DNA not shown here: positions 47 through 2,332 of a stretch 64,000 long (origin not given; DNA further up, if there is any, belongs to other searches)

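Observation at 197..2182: Sensor protein with HisKA phosphoacceptor domain but no catalytic ATPase domain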

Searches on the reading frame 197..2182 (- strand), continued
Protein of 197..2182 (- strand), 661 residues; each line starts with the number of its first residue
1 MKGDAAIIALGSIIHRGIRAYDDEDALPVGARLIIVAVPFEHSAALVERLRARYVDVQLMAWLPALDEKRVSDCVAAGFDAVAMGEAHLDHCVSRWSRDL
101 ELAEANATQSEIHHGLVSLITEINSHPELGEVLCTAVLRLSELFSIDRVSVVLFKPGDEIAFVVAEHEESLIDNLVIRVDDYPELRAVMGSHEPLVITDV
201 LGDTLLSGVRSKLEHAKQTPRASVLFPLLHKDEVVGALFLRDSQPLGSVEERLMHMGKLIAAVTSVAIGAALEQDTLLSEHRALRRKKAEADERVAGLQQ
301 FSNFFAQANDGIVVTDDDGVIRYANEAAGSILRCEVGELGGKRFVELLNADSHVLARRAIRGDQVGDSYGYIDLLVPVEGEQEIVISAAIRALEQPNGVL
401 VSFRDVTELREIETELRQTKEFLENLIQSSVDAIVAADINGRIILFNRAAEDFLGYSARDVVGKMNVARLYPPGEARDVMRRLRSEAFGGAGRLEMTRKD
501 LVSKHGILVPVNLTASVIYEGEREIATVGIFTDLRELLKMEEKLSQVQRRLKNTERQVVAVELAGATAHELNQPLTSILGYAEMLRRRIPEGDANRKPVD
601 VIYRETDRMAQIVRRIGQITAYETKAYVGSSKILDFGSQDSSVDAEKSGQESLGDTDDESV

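Call 32: find_encoding_contigs(protein=P0055, flank=10000, max_places=1)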
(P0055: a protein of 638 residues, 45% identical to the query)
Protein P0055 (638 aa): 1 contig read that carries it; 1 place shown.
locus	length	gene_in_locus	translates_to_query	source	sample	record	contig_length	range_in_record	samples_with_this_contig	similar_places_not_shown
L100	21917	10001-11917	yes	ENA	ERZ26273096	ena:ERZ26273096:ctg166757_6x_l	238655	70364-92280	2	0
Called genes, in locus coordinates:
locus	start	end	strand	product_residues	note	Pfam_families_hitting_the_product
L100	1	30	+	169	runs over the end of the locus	PF02075:RuvC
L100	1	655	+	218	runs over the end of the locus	PF01330:RuvA_N, PF14520:HHH_5, PF07499:RuvA_C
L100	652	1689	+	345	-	PF05496:RuvB_N, PF00004:AAA, PF07728:AAA_5, PF13401:AAA_22 (faint), PF17864:AAA_lid_4, PF05491:WHD_RuvB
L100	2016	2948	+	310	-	PF03331:LpxC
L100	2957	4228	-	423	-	PF00425:Chorismate_bind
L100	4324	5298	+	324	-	PF00586:AIRS, PF02769:AIRS_C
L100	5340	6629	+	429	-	PF00015:MCPsignal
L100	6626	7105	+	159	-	PF01584:CheW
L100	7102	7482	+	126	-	PF00072:Response_reg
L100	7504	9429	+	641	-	PF01627:Hpt, PF07194:P2, PF02518:HATPase_c, PF01584:CheW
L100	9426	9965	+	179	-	-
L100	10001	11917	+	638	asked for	PF01590:GAF (weak), PF13188:PAS_8 (faint), PF00989:PAS, PF08448:PAS_4 (weak), PF13426:PAS_9, PF00512:HisKA (weak)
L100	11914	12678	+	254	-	PF17131:TP_0789-like, PF07044:DUF1329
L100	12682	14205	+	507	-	-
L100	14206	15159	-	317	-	PF01012:ETF, PF00766:ETF_alpha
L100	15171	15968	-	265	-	PF01012:ETF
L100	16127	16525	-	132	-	-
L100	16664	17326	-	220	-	PF00834:Ribul_P_3_epim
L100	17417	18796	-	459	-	PF00027:cNMP_binding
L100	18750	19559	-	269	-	PF00149:Metallophos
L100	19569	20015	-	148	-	PF00877:NLPC_P60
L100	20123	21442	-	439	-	-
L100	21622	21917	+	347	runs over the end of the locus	PF13280:WYL, PF25583:WCX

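Call 36: search_solved_structures(query=window:197-2182:-, max_evalue=0.001, show_alignments=2)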
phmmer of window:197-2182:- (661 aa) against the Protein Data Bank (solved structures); distinct sequences matched with E-value up to 0.001: 8.
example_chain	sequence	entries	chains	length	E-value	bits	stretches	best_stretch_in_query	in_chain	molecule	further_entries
8a7f_A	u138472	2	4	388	2.6e-10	42.4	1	421-620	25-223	Putative Sensory box protein,Sensor protein FixL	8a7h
8a3u_A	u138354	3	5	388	1e-09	40.5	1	421-620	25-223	Putative Sensory box protein,Sensor protein FixL | Putative Sensory box protein,Putative Sensory box protein,Sensor protein FixL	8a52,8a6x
4gcz_A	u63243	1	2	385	2.2e-07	32.8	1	520-620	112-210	Blue-light photoreceptor, Sensor protein fixL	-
3a0r_A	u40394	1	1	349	1.4e-06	30.1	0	534-618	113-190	Sensor protein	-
8js5_A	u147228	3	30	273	5.8e-06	28.1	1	403-550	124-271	Sensor protein FixL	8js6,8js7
9jfj_A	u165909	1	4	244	1.1e-05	27.1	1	547-619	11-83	Sensor histidine kinase ZraS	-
10jx_A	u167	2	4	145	0.00044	21.9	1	304-402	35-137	Multi-sensor signal transduction histidine kinase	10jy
9qq6_A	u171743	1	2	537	0.00044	21.9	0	289-606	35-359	histidine kinase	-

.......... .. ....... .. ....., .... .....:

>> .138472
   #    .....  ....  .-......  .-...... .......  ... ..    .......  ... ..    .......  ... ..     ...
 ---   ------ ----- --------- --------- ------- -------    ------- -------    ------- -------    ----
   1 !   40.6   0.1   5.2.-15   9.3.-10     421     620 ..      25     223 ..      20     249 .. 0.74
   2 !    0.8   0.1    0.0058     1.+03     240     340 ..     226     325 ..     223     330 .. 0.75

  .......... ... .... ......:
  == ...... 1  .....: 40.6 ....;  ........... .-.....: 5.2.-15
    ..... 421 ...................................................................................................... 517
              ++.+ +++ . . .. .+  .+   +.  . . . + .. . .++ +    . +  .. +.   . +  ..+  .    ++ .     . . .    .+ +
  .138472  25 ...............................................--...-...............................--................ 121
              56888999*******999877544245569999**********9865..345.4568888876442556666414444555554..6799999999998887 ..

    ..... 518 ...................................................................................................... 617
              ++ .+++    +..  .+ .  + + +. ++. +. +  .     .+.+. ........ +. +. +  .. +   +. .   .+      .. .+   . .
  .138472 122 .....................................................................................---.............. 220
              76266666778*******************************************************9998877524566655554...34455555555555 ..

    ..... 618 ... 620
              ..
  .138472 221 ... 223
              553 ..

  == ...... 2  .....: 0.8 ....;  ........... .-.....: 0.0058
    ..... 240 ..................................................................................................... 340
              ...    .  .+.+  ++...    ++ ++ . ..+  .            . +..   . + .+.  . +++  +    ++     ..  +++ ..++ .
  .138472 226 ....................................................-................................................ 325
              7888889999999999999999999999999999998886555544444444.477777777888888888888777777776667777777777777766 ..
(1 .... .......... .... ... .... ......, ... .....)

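Call 45: predict_structure(alignment_id=A1)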
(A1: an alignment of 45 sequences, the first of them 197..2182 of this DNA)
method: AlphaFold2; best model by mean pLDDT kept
length: 661 residues; sequences in the alignment: 45
mean_pLDDT: 85.2   pTM: 0.48
mean pLDDT of the five models: 85.2, 84.5, 83.9, 81.1, 80.8
residues with pLDDT >= 90: 300; 70-90: 302; 50-70: 19; < 50: 40
segments of 3 or more residues with pLDDT < 50: 1-3, 625-661
pLDDT, mean of each block of 10 residues (from residue 1): 68 80 88 86 84 91 91 92 92 89 84 84 84 85 85 90 70 76 93 93 86 86 94 93 87 87 89 85 88 81 88 95 96 95 96 95 91 94 95 88 96 89 83 94 95 94 96 94 90 93 96 95 94 91 84 77 75 84 88 87 88 78 50 34 35 35 38
secondary structure, 60 per line:
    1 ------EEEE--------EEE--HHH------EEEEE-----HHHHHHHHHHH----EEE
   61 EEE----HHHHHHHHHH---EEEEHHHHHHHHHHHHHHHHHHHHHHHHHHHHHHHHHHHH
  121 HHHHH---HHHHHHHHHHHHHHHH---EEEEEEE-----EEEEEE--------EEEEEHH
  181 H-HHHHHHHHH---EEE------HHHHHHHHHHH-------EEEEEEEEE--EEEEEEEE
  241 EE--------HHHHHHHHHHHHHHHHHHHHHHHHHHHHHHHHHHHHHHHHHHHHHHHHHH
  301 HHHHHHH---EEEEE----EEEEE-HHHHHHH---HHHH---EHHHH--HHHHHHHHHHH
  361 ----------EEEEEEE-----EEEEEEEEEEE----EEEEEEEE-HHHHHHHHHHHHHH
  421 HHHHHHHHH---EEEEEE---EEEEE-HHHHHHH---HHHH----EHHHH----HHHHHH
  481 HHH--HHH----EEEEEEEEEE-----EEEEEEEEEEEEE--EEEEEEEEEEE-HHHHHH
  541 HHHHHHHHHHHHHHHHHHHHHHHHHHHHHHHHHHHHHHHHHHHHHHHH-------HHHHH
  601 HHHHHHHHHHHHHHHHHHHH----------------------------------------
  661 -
elements in order: E7-10 E19-21 E33-37 H43-53 E58-63 H68-77 E81-84 H85-125 H129-144 E148-154 E160-165 E174-178 H183-191 E195-197 H204-214 E222-230 E233-242 H251-307 E311-315 E320-324 H326-332 H336-339 H344-347 H350-360 E371-377 E383-393 E398-405 H407-429 E433-438 E442-446 H448-454 H458-461 H467-470 H475-483 E493-502 E508-520 E523-533 H535-588 H596-620

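Call 50: fold_search(model_id=the predicted structure, library=pdb)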
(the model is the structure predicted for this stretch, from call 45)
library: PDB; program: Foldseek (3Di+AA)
matches with E <= 10: 1633; with E <= 0.001: 976
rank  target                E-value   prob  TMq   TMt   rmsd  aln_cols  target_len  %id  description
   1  4hh2_B                1.8e-16  1.00  0.20  0.32  18.0       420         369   15  Structure of PpsR without the HTH motif from Rb. sphaeroides (released 2013-06-05)
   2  8isi_B                1.8e-16  1.00  0.24  0.19  53.1       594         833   16  Photochromobilin-free form of Arabidopsis thaliana phytochrome A - apo-AtphyA (released 2023-08-09)
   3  8isk_A                3.5e-16  1.00  0.21  0.17  52.5       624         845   14  Pr conformer of Zea mays phytochrome A1 - ZmphyA1-Pr (released 2023-08-09)
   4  4hh2_D                5.7e-16  1.00  0.19  0.31  17.1       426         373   14  Structure of PpsR without the HTH motif from Rb. sphaeroides (released 2013-06-05)
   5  4hh2_A                9.4e-16  1.00  0.17  0.29  17.9       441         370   14  Structure of PpsR without the HTH motif from Rb. sphaeroides (released 2013-06-05)
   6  8isk_B                1.9e-15  1.00  0.23  0.18  55.0       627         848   13  Pr conformer of Zea mays phytochrome A1 - ZmphyA1-Pr (released 2023-08-09)
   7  8isj_B                2.4e-15  1.00  0.23  0.18  53.2       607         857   16  Pr conformer of Arabidopsis thaliana phytochrome A - AtphyA-Pr (released 2023-08-09)
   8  8isj_A                4.2e-15  1.00  0.24  0.18  52.5       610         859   14  Pr conformer of Arabidopsis thaliana phytochrome A - AtphyA-Pr (released 2023-08-09)
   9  8isi_A                6.9e-15  1.00  0.23  0.19  53.8       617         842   15  Photochromobilin-free form of Arabidopsis thaliana phytochrome A - apo-AtphyA (released 2023-08-09)
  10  9bgv_A                7.7e-15  1.00  0.28  0.24   7.3       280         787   17  DosP R97A straight form (released 2024-11-20)
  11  8iff_A                1.0e-14  1.00  0.23  0.18  53.3       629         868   13  Cryo-EM structure of Arabidopsis phytochrome A. (released 2023-08-02)
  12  8js5_A                1.2e-14  1.00  0.31  0.75   4.0       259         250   21  Dimeric PAS domains of oxygen sensor FixL with ferric unliganded heme (released 2024-06-26)
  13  8js5_B                1.4e-14  1.00  0.30  0.73   4.1       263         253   21  Dimeric PAS domains of oxygen sensor FixL with ferric unliganded heme (released 2024-06-26)
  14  8f5z_B                1.4e-14  1.00  0.22  0.17  53.4       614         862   16  Composite map of CryoEM structure of Arabidopsis thaliana phytochrome A (released 2023-06-28)
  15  6pl0_B                2.4e-14  1.00  0.21  0.22  24.0       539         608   14  Crystal structure of the dark-adapted full-length bacteriophytochrome XccBphP from Xanthomonas campestris in the Pr st (released 2020-12-30)
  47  4gcz_B                6.1e-12  1.00  0.25  0.42   4.1       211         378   24  Structure of a blue-light photoreceptor (released 2013-06-19)
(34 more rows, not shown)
